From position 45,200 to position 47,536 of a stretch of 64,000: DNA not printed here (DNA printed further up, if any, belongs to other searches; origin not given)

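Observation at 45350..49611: Tandem pair of paralogous giant membrane proteins sharing a DLHPH loop motif and Tyr-rich segments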

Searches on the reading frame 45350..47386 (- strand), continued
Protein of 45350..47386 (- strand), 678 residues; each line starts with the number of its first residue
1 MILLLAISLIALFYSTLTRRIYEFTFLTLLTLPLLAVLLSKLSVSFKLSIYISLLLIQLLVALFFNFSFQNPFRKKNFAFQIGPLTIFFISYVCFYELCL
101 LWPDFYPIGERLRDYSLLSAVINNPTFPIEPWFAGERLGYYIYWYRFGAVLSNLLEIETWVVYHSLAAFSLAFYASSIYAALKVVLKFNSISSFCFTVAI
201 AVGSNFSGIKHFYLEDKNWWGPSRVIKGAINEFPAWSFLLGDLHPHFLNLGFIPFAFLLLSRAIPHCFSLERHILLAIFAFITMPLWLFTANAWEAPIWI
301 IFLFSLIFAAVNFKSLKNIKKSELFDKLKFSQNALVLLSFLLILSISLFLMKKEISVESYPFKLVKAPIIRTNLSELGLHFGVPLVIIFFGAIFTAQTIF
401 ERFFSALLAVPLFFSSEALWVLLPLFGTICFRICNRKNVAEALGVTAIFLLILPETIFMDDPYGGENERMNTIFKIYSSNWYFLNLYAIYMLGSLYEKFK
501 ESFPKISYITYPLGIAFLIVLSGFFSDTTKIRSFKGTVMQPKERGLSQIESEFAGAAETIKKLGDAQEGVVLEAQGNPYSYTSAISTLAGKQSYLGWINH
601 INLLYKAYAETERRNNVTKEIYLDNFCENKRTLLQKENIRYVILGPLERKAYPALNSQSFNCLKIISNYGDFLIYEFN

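Call 34: predict_structure(alignment_id=A1)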
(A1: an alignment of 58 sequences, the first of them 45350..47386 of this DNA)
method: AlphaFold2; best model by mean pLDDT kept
length: 678 residues; sequences in the alignment: 58
mean_pLDDT: 91.4   pTM: 0.93
mean pLDDT of the five models: 91.4, 90.0, 88.2, 87.2, 87.2
residues with pLDDT >= 90: 503; 70-90: 145; 50-70: 24; < 50: 6
segments of 3 or more residues with pLDDT < 50: 69-74
pLDDT, mean of each block of 10 residues (from residue 1): 97 92 97 96 92 96 73 64 97 96 84 94 92 89 95 96 97 98 95 96 95 91 84 88 90 96 86 93 96 92 91 63 74 93 97 84 88 94 95 93 87 89 94 90 97 90 67 89 97 95 92 92 94 88 94 96 97 91 95 95 91 98 97 98 97 96 97 96
secondary structure, 60 per line:
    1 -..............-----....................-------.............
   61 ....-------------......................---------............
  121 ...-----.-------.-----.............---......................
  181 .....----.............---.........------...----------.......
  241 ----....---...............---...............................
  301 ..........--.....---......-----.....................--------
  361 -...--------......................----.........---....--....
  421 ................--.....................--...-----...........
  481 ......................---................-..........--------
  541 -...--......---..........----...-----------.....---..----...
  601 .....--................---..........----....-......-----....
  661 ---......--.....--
elements in order: H2-15 H21-40 H48-64 H78-99 H109-123 H143-155 H159-185 H190-202 H206-214 H234-240 H245-248 H252-266 H270-310 H313-317 H321-326 H332-352 E362-364 H374-394 H399-407 H411-414 H418-436 H439-456 E457-459 H470-502 H506-521 H523-532 H547-552 H556-565 E570-572 H584-588 H598-605 H608-623 H627-636 E641-644 H646-651 H657-660 E664-669 E672-676

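Call 36: search_protein_families(library=pfam, proteins=[L009:9876-11912:+, L030:1086-2021:-, L006:5519-6910:-, L013:2835-4151:-, L013:1720-2781:-, L008:17406-18557:+, L008:19420-20859:+, L031:171-2996:+, L031:2996-4174:+], max_evalue=0.001)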
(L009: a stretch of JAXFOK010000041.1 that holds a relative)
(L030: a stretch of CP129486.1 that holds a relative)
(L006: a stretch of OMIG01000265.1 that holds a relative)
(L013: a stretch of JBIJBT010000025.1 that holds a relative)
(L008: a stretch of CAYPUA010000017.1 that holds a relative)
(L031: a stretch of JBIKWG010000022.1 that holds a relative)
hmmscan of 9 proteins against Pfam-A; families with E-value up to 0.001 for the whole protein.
L009:9876-11912:+ (678 aa): 0 families

L030:1086-2021:- (311 aa): 1 family
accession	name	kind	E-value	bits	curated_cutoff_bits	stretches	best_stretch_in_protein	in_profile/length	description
PF00535.33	Glycos_transf_2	-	2.3e-16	60.6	23.3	1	8-147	2-139/168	Glycosyl transferase family 2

L006:5519-6910:- (463 aa): 10 families
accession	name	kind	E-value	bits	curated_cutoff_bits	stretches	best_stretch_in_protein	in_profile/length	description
PF01593.30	Amino_oxidase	-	2.5e-34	119.8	19.8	1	18-438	1-443/443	Flavin containing amine oxidoreductase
PF01266.30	DAO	-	5.3e-16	59.5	27.9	2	10-45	1-37/353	FAD dependent oxidoreductase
PF13450.12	NAD_binding_8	-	8.3e-13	48.9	21.9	1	13-79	1-68/68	NAD(P)-binding Rossmann-like domain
PF07992.20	Pyr_redox_2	-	1e-09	38.7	26.1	1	7-40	141-174/291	Pyridine nucleotide-disulphide oxidoreductase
PF00070.33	Pyr_redox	-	5.6e-08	33.6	22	1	10-43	1-34/82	Pyridine nucleotide-disulphide oxidoreductase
PF03486.20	HI0933_like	-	3.9e-06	26.9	50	0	10-44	2-36/244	HI0933-like protein Rossmann domain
PF00890.30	FAD_binding_2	-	7e-05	22.6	20.4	0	11-45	2-36/414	FAD binding domain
PF12831.13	FAD_oxidored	-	8.1e-05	22.5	27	1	11-47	2-38/416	FAD dependent oxidoreductase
PF01494.25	FAD_binding_3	-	0.00013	21.7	22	1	9-41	2-34/349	FAD binding domain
PF13738.12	Pyr_redox_3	-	0.0002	21.1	30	1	3-43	159-199/305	Pyridine nucleotide-disulphide oxidoreductase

L013:2835-4151:- (438 aa): 3 families
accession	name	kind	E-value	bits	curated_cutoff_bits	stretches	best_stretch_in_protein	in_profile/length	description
PF13462.12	Thioredoxin_4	-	3.6e-21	76.5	23.2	1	254-425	4-162/165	Thioredoxin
PF07884.19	VKOR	-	1.5e-16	61.2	27.5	1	25-151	1-132/134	Vitamin K epoxide reductase family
PF01323.26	DSBA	-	5.5e-08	33.3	25.6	1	266-413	1-176/191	DSBA-like thioredoxin domain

L013:1720-2781:- (353 aa): 2 families
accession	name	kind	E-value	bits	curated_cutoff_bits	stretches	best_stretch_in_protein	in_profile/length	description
PF00535.33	Glycos_transf_2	-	4e-15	56.6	23.3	1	16-128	2-109/168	Glycosyl transferase family 2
PF13641.12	Glyco_tranf_2_3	-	1.2e-06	29.2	27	1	16-269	5-218/230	Glycosyltransferase like family 2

L008:17406-18557:+ (383 aa): 19 families
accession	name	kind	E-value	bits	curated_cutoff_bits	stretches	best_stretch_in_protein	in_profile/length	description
PF14559.12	TPR_19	-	2.3e-17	63.5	25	2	163-218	2-57/68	Tetratricopeptide repeat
PF23914.1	TPR_CcmH_CycH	-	2.1e-13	50.8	42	2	145-256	43-157/158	Cytochrome c-type biogenesis protein H TPR domain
PF13428.12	TPR_14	-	2.8e-12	46.5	23.5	0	188-227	3-42/44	Tetratricopeptide repeat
PF07719.23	TPR_2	-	5.6e-11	42.1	27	0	154-185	3-34/34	Tetratricopeptide repeat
PF13432.12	TPR_16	-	1.4e-10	41.8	32.7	1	199-251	10-62/65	Tetratricopeptide repeat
PF13431.12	TPR_17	-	1.4e-10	41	24.4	1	210-240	3-33/34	Tetratricopeptide repeat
PF25064.1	ARM_TT21_5th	-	1.2e-08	35.7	27.8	1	154-206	3-55/117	TT21 fifth ARM repeats domain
PF12895.13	ANAPC3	-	5e-08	33.5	27.2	1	137-210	8-80/82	Anaphase-promoting complex, cyclosome, subunit 3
PF00515.34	TPR_1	-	8.6e-06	25.8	27.8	0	159-185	8-34/34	Tetratricopeptide repeat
PF14853.12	Fis1_TPR_C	-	1.6e-05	25.5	25.3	0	225-252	6-33/53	Fis1 C-terminal tetratricopeptide repeat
PF13240.11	Zn_Ribbon_1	-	2.1e-05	24.6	25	1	17-36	2-21/23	zinc-ribbon domain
PF13181.12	TPR_8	-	4.9e-05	23.6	25.7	0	189-219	4-34/34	Tetratricopeptide repeat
PF13424.12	TPR_12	-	5e-05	23.8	30.1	0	192-251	9-76/77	Tetratricopeptide repeat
PF13174.12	TPR_6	-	5.5e-05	24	26.3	0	154-184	2-32/33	Tetratricopeptide repeat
PF14561.12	TPR_20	-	5.5e-05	23.9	25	0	182-218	18-54/90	Tetratricopeptide repeat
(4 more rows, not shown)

L008:19420-20859:+ (479 aa): 2 families
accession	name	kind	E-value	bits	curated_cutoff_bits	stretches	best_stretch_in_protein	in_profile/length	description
PF00120.29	Gln-synt_C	-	4.3e-73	246.8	24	1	138-450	3-331/344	Glutamine synthetase, catalytic domain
PF03951.24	Gln-synt_N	-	8e-11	41.8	33.4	1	50-113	2-67/82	Glutamine synthetase, beta-Grasp domain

L031:171-2996:+ (941 aa): 5 families
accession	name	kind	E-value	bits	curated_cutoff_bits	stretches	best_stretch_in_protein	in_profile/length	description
PF07517.20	SecA_DEAD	-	2.5e-130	434.4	24.6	1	38-415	2-290/290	SecA DEAD-like domain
PF21090.3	P-loop_SecA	-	4e-91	304.6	27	1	431-635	2-205/205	SecA P-loop domain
PF07516.18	SecA_SW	-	6.1e-58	196.6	26.7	1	638-867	2-197/200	SecA Wing and Scaffold domain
PF01043.26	SecA_PP_bind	-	1.6e-44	151.4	23.5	1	263-371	2-110/110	SecA preprotein cross-linking domain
PF00270.35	DEAD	-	6.5e-06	26.4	26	1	126-246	14-130/167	DEAD/DEAH box helicase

L031:2996-4174:+ (392 aa): 2 families
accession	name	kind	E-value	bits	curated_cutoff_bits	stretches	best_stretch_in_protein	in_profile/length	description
PF04055.27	Radical_SAM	-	1.9e-25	90.4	29.5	1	8-178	1-162/166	Radical SAM superfamily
PF06969.22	HemN_C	-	3.7e-13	49.7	24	1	313-378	1-65/67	HemN C-terminal domain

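Call 48: search_protein_families(library=pfam, proteins=[L004:5739-9749:+, L012:6224-10591:+, L043:3760-9099:+, L074:2-7042:+, L030:7064-9967:+, L026:12961-17796:+], max_evalue=0.01)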
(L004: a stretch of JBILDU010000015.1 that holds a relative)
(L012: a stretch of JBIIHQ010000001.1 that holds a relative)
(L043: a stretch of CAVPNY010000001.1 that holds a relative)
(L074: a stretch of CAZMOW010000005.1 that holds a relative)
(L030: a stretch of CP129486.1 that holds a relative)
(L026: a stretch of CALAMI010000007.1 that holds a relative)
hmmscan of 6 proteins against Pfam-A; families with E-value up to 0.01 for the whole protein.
L004:5739-9749:+ (1336 aa): 4 families
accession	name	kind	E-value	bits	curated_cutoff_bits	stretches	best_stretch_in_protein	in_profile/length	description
PF10060.15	DUF2298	-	1.7e-68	232.2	27.8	1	643-1116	3-486/488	Uncharacterized membrane protein (DUF2298)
PF13231.12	PMT_2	-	5.4e-11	43.4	26.1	1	98-230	24-154/160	Dolichyl-phosphate-mannose-protein mannosyltransferase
PF02366.24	PMT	-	9.7e-07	29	22.7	1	99-234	86-224/245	Dolichyl-phosphate-mannose-protein mannosyltransferase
PF03901.23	Glyco_transf_22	-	4.5e-05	23.3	23.8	1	124-410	108-376/414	Alg9-like mannosyltransferase family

L012:6224-10591:+ (1455 aa): 2 families
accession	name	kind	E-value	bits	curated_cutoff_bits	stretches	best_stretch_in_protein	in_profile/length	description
PF10060.15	DUF2298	-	2.1e-59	202.2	27.8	1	715-1180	5-486/488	Uncharacterized membrane protein (DUF2298)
PF13231.12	PMT_2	-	2.5e-08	34.7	26.1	1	89-213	25-149/160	Dolichyl-phosphate-mannose-protein mannosyltransferase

L043:3760-9099:+ (1779 aa): 1 family
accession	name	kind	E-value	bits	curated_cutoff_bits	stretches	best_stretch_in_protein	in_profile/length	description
PF10060.15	DUF2298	-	2.8e-112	376.6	27.8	1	1001-1562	1-488/488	Uncharacterized membrane protein (DUF2298)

L074:2-7042:+ (2346 aa): 2 families
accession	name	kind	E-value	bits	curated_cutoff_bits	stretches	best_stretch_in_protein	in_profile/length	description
PF10060.15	DUF2298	-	4.6e-224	745.3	27.8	2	1567-2128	1-488/488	Uncharacterized membrane protein (DUF2298)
PF13231.12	PMT_2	-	9.5e-12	45.8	26.1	1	24-131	30-137/160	Dolichyl-phosphate-mannose-protein mannosyltransferase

L030:7064-9967:+ (967 aa): 1 family
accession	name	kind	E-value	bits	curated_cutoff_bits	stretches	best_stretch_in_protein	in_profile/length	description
PF10060.15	DUF2298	-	2.3e-67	228.4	27.8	1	290-752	3-488/488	Uncharacterized membrane protein (DUF2298)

L026:12961-17796:+ (1611 aa): 9 families
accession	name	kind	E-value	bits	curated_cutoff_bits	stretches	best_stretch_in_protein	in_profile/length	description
PF10060.15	DUF2298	-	5.1e-88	296.6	27.8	1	644-1115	1-488/488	Uncharacterized membrane protein (DUF2298)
PF01436.27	NHL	-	1.6e-35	119.8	20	4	1351-1378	1-28/28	NHL repeat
PF13231.12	PMT_2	-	5.6e-15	56.3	26.1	1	121-246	27-151/160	Dolichyl-phosphate-mannose-protein mannosyltransferase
PF08450.18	SGL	-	3.2e-13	50.3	26.3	1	1361-1472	95-216/246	SMP-30/Gluconolactonase/LRE-like region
PF02366.24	PMT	-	5.2e-10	39.7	22.7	1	116-229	83-202/245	Dolichyl-phosphate-mannose-protein mannosyltransferase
PF17170.10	DUF5128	-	5.4e-07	29.5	22.9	0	1452-1522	55-127/321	6-bladed beta-propeller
PF25021.1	TEN_NHL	-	3.3e-06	26.8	27.1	0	1439-1464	141-166/357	Teneurin NHL domain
PF24684.1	Vgb_lyase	-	0.00036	19.9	50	1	1397-1512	11-206/290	Virginiamycin B lyase family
PF13449.12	Phytase-like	-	0.00047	20.6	27.6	0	1488-1527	69-108/284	Esterase-like activity of phytase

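Call 55: search_protein_families(library=ncbifam, proteins=[L030:1086-2021:-, L013:1720-2781:-, L009:9876-11912:+], max_evalue=0.001)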
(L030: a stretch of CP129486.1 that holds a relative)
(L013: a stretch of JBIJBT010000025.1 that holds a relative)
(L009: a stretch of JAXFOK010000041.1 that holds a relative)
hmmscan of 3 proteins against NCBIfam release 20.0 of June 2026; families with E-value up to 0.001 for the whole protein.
L030:1086-2021:- (311 aa): 6 families
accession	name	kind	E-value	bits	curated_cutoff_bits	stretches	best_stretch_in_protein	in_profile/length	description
NF047588.1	GlcsyltransPgfSStrep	equivalog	1.7e-45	155.5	500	1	8-307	5-304/308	glycosyltransferase PgfS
NF007986.1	PRK10714.1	equivalog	7.7e-28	97.4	529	1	8-310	10-313/316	undecaprenyl-phosphate 4-deoxy-4-formamido-L-arabinose transferase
NF041875.1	EPS_EpsD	equivalog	1.2e-06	28.2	370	1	9-168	4-163/325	exopolysaccharide biosynthesis glycosyltransferase EpsD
NF007482.0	PRK10073.1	equivalog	0.00034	19.7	423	1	8-115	10-112/334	glycosyltransferase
NF058614.1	PPMAGASynPpgS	equivalog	0.00066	19.2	370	1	8-134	4-122/226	polyprenyl-phospho-N-acetylgalactosaminyl synthase PpgS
TIGR04283.1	glyco_like_mftF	equivalog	0.00068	19.3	182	1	8-118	3-103/221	TIGR04283 family arsenosugar biosynthesis glycosyltransferase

L013:1720-2781:- (353 aa): 6 families
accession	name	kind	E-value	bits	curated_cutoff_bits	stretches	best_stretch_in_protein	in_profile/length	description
NF041875.1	EPS_EpsD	equivalog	4.2e-09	36.2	370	1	18-117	5-99/325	exopolysaccharide biosynthesis glycosyltransferase EpsD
TIGR03111.1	glyc2_xrt_Gpos1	hypoth_equivalog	2.7e-07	29.8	363.95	1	14-200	51-230/439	TIGR03111 family XrtG-associated glycosyltransferase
TIGR03965.1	mycofact_glyco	equivalog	2.5e-05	23.4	280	1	12-133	74-189/467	mycofactocin biosynthesis glycosyltransferase MftF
TIGR03937.1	PgaC_IcaA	equivalog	5.1e-05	22.4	422.3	1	11-133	44-161/407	poly-beta-1,6-N-acetyl-D-glucosamine synthase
TIGR03469.1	HpnB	hypoth_equivalog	0.00013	21.1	379.25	1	18-122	50-160/386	hopene-associated glycosyltransferase HpnB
NF038302.1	EPS_HpsE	equivalog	0.00059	18.9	300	1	16-69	5-57/307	hormogonium polysaccharide biosynthesis glycosyltransferase HpsE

L009:9876-11912:+ (678 aa): 1 family
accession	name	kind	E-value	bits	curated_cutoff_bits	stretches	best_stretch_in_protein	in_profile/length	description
TIGR03663.1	TIGR03663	subfamily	3.3e-56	191.2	126.25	1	27-589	2-431/435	flippase activity-associated protein Agl23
